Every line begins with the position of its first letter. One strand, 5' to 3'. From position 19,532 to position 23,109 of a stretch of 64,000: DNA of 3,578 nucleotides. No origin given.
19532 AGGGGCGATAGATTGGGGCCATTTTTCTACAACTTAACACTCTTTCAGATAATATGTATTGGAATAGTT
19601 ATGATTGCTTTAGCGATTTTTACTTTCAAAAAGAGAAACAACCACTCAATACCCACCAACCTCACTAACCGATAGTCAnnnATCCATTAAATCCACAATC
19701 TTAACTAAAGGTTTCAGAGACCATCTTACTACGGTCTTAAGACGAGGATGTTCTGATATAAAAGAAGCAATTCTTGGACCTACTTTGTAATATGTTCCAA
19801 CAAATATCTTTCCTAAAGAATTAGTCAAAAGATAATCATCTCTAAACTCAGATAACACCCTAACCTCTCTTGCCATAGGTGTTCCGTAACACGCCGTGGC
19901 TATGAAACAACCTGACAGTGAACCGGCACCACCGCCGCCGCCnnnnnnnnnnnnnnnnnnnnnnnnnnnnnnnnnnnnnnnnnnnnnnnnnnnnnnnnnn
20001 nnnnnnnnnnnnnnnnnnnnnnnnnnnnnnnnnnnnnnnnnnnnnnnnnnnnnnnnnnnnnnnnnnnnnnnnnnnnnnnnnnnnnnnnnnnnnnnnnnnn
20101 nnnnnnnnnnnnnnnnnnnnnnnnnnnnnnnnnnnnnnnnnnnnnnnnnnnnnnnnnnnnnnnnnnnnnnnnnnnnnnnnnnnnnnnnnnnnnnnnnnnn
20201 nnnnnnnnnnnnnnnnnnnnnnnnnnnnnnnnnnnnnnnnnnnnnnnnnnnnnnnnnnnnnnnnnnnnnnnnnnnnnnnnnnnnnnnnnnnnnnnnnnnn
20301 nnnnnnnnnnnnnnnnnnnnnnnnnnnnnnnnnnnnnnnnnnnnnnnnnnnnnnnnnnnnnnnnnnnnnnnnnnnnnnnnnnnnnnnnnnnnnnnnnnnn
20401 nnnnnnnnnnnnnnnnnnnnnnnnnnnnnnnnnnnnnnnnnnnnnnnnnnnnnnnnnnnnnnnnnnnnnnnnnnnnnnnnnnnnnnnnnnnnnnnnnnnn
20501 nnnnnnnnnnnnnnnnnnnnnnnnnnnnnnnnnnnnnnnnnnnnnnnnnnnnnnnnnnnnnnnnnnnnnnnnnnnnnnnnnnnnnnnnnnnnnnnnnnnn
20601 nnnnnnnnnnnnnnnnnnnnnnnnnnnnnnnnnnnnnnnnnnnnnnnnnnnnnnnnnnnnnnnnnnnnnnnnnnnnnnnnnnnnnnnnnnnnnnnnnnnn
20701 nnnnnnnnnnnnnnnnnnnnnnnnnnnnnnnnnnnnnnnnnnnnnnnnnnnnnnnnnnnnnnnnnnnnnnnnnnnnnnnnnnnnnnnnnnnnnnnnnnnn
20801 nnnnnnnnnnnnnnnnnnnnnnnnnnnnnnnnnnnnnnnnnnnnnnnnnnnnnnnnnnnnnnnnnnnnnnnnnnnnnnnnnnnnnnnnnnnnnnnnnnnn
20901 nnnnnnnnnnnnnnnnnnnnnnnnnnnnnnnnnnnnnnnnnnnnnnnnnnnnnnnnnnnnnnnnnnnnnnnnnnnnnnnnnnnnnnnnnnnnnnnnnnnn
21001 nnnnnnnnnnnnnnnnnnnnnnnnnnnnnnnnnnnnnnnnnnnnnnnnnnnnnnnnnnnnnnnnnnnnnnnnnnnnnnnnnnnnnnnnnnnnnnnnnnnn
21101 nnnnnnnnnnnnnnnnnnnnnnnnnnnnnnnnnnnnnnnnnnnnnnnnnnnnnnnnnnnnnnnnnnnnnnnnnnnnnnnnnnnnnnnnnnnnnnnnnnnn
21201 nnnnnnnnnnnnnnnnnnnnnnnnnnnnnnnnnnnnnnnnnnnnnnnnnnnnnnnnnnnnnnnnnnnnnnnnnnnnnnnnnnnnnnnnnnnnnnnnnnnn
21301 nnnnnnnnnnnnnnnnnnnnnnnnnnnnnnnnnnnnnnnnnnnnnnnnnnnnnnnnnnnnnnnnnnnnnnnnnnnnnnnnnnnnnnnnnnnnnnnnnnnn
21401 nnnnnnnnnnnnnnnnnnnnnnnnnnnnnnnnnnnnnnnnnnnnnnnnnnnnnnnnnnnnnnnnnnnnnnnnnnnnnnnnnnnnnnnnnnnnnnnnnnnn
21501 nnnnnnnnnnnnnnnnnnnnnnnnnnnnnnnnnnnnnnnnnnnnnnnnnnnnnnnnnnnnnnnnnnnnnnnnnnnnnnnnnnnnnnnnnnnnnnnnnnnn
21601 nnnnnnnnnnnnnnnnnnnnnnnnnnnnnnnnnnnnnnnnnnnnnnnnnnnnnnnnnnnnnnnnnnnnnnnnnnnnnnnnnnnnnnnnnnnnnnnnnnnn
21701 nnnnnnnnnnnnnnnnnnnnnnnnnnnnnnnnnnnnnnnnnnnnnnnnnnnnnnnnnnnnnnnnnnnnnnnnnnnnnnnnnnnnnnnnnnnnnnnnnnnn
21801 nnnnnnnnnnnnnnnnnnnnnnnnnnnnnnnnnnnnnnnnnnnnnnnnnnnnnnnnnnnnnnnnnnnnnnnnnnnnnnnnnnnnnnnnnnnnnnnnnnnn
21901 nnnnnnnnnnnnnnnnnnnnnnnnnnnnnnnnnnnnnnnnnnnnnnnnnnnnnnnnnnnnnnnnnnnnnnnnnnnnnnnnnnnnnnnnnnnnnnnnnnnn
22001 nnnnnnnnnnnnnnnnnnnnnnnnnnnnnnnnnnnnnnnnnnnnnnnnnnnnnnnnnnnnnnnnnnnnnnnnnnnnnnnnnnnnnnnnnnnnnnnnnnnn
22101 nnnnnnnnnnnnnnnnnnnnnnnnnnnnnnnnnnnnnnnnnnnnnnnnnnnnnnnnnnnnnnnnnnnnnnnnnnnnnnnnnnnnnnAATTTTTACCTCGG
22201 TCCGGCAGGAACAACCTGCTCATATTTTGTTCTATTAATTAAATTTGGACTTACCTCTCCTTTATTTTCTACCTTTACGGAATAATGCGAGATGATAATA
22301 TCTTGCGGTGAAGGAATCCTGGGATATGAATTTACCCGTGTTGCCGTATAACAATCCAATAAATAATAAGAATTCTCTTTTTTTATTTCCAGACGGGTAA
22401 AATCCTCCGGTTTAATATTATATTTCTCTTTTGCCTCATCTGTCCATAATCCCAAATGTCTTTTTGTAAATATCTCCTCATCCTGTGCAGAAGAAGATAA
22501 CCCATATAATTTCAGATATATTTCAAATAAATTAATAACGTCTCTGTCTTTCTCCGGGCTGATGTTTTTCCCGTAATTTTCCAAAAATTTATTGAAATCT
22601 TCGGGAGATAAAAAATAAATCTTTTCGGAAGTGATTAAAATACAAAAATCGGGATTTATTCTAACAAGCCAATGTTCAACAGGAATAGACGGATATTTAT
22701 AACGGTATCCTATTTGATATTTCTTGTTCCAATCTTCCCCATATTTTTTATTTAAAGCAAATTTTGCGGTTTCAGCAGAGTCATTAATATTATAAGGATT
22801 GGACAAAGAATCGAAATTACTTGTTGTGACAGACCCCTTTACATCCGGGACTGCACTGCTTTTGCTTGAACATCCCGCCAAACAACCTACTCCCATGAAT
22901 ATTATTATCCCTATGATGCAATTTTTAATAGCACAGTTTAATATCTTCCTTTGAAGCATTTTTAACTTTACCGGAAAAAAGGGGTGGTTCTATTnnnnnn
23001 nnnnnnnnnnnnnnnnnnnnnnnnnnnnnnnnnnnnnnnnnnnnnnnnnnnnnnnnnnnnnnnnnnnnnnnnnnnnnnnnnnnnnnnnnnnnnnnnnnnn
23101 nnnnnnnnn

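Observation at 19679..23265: Shared C-terminal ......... module (~75 aa) on two otherwise unrelated secreted proteins, ~90% identical at the DNA level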

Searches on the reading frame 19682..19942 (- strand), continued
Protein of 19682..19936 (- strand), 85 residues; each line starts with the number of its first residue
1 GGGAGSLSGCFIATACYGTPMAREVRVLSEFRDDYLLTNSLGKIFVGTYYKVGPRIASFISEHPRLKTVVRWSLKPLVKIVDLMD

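Call 74: search_protein_families(library=ncbifam, proteins=[L071:8435-10306:+, L049:5129-10243:+], max_evalue=0.01)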
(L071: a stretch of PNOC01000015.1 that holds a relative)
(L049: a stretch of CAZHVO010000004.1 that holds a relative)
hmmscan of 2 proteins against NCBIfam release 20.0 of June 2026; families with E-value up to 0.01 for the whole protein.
L071:8435-10306:+ (623 aa): 3 families
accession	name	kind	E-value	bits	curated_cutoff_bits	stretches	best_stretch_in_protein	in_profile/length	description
NF045524.1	MXAN_6640_HExxH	subfamily_domain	3.9e-49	167.9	140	1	112-420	1-289/290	MXAN_6640 family putative metalloprotease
NF041770.1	CFI_box_CTERM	domain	1.7e-29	101.4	40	1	523-591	1-69/69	CFI-box-CTERM domain-containing protein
NF038122.1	metallo_LGF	subfamily_domain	0.006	16.7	80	0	191-292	114-212/274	NF038122 family metalloprotease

L049:5129-10243:+ (1704 aa): 3 families
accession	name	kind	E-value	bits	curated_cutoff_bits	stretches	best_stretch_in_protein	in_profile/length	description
NF041770.1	CFI_box_CTERM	domain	6.5e-25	86.7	40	1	1625-1695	1-69/69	CFI-box-CTERM domain-containing protein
NF053835.1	PDIAV_lipo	equivalog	1.2e-21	77.6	90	4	1086-1348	34-296/458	PDIAV motif-containing lipoprotein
TIGR04275.1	beta_prop_Msarc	repeat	0.00041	20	85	0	1107-1122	20-35/40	beta-propeller repeat protein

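Call 83: predict_structure(alignment_id=A7)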
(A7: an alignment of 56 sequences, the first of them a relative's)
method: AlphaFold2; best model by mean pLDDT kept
length: 146 residues; sequences in the alignment: 56
mean_pLDDT: 80.8   pTM: 0.62
mean pLDDT of the five models: 80.8, 79.1, 78.9, 78.8, 77.4
residues with pLDDT >= 90: 64; 70-90: 39; 50-70: 38; < 50: 5
segments of 3 or more residues with pLDDT < 50: 25-27
pLDDT, mean of each block of 10 residues (from residue 1): 66 63 52 57 71 88 93 95 93 92 93 91 88 89 79
secondary structure, 60 per line:
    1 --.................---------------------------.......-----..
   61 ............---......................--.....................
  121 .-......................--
elements in order: H3-19 H47-53 H59-72 H76-97 H100-121 H123-144

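Call 86: fold_search(model_id=the predicted structure, library=pdb)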
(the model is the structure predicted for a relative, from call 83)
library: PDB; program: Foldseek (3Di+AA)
matches with E <= 10: 5; with E <= 0.001: 0
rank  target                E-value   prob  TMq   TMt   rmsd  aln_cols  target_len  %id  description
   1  8oup_A                3.9e+00  0.06  0.18  0.18  11.8        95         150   13  Structural characterization of the hexa-coordinated globin from Spisula solidissima (released 2023-07-05)
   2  8oup_B                5.2e+00  0.05  0.17  0.17  12.4       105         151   16  Structural characterization of the hexa-coordinated globin from Spisula solidissima (released 2023-07-05)
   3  4e9m_A                5.6e+00  0.03  0.17  0.22  13.9        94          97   18  NOD1 card domain with three disulfide-clinched, domain-swapped dimers in the asymmetric unit (released 2012-04-04)
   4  8t0p_B                6.3e+00  0.03  0.17  0.21  18.4       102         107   15  Structure of Cse4 bound to Ame1 and Okp1 (released 2023-09-27)
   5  3rg6_D                7.5e+00  0.05  0.23  0.29  12.4       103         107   13  Crystal structure of a chaperone-bound assembly intermediate of form I Rubisco (released 2011-07-20)

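Call 88: search_protein_families(library=pfam, alignment_id=A8, max_evalue=0.001)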
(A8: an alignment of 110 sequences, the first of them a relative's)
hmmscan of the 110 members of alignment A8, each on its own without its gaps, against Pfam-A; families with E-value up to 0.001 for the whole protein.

A. member 1, L005:3369-5042:+ (558 aa): 2 families
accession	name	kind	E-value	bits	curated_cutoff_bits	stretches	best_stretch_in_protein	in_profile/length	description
PF00920.27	ILVD_EDD_N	-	2.1e-137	458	27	1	34-352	1-315/316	Dihydroxy-acid/6-phosphogluconate dehydratase N-terminal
PF24877.1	ILV_EDD_C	-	3.8e-74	248.7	27.7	1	363-554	1-191/191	Dihydroxy-acid/6-phosphogluconate dehydratase C-terminal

B. families by the number of members that match (of 110 scanned): 170 families (the first 25 are shown)
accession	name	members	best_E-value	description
PF13191.12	AAA_16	4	0.00016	AAA ATPase domain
PF18998.6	Flg_new_2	3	4.7e-30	Divergent InlB B-repeat domain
PF12706.13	Lactamase_B_2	3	1.8e-09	Beta-lactamase superfamily domain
PF13180.12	PDZ_2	3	1.8e-08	PDZ domain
PF00753.33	Lactamase_B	3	5.2e-07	Metallo-beta-lactamase superfamily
PF07521.17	RMMBL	3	2.5e-06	Zn-dependent metallo-hydrolase RNA specificity domain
PF13540.12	RCC1_2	2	1.1e-103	Regulator of chromosome condensation (RCC1) repeat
PF25390.1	WD40_RLD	2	3.1e-72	RCC1-like domain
PF00072.30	Response_reg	2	4.2e-32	Response regulator receiver domain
PF00535.33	Glycos_transf_2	2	4.9e-30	Glycosyl transferase family 2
PF13662.12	Toprim_4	2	7.7e-22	Toprim domain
PF08241.18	Methyltransf_11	2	5.8e-21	Methyltransferase domain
PF13458.12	Peripla_BP_6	2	2.3e-19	Periplasmic binding protein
PF03938.19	OmpH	2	1.6e-18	Outer membrane protein (OmpH-like)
PF21176.3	RecR_HhH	2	2.6e-18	RecR, helix-hairpin-helix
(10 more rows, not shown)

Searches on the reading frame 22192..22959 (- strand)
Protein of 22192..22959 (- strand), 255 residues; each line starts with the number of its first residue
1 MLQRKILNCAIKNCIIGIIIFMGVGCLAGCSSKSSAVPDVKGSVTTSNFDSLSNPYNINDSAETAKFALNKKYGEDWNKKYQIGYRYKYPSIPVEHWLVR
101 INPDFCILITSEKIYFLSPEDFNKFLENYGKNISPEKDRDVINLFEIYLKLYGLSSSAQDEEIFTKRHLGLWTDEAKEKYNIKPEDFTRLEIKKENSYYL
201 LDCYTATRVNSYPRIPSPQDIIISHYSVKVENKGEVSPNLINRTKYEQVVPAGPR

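Call 5: search_protein_families(library=ncbifam, proteins=[window:22192-22959:-], max_evalue=0.01)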
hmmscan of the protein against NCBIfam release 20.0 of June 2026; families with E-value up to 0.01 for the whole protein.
window:22192-22959:- (255 aa): 1 family
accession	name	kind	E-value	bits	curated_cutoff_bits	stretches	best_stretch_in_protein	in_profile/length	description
TIGR03851.1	chitin_NgcE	equivalog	0.0038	16.2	399.65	1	23-96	3-74/450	N-acetylglucosamine/diacetylchitobiose ABC transporter substrate-binding protein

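Call 6: search_protein_families(library=pfam, proteins=[window:22192-22959:-], max_evalue=0.01)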
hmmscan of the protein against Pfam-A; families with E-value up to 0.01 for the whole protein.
window:22192-22959:- (255 aa): 1 family
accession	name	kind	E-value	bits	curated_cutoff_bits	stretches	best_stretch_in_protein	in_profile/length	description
PF10882.14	bPH_5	-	0.0028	18.2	22.5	0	96-129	63-96/100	Bacterial PH domain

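Call 14: find_encoding_contigs(protein=window:22192-22959:-, flank=10000, max_places=6)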
Protein window:22192-22959:- (255 aa): no gene with exactly this product is on record in the collection.

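Call 49: find_related_loci(query=window:22192-22959:-, collection=metagenome_contigs, flank=10000)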
Query window:22192-22959:- (255 aa) in metagenome_contigs; peptide patterns used: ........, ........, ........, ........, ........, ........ (x = any residue, [..] = any of these).
190 stretches matched a pattern, but none encodes a relative of the query by tblastn (E <= 1e-3).
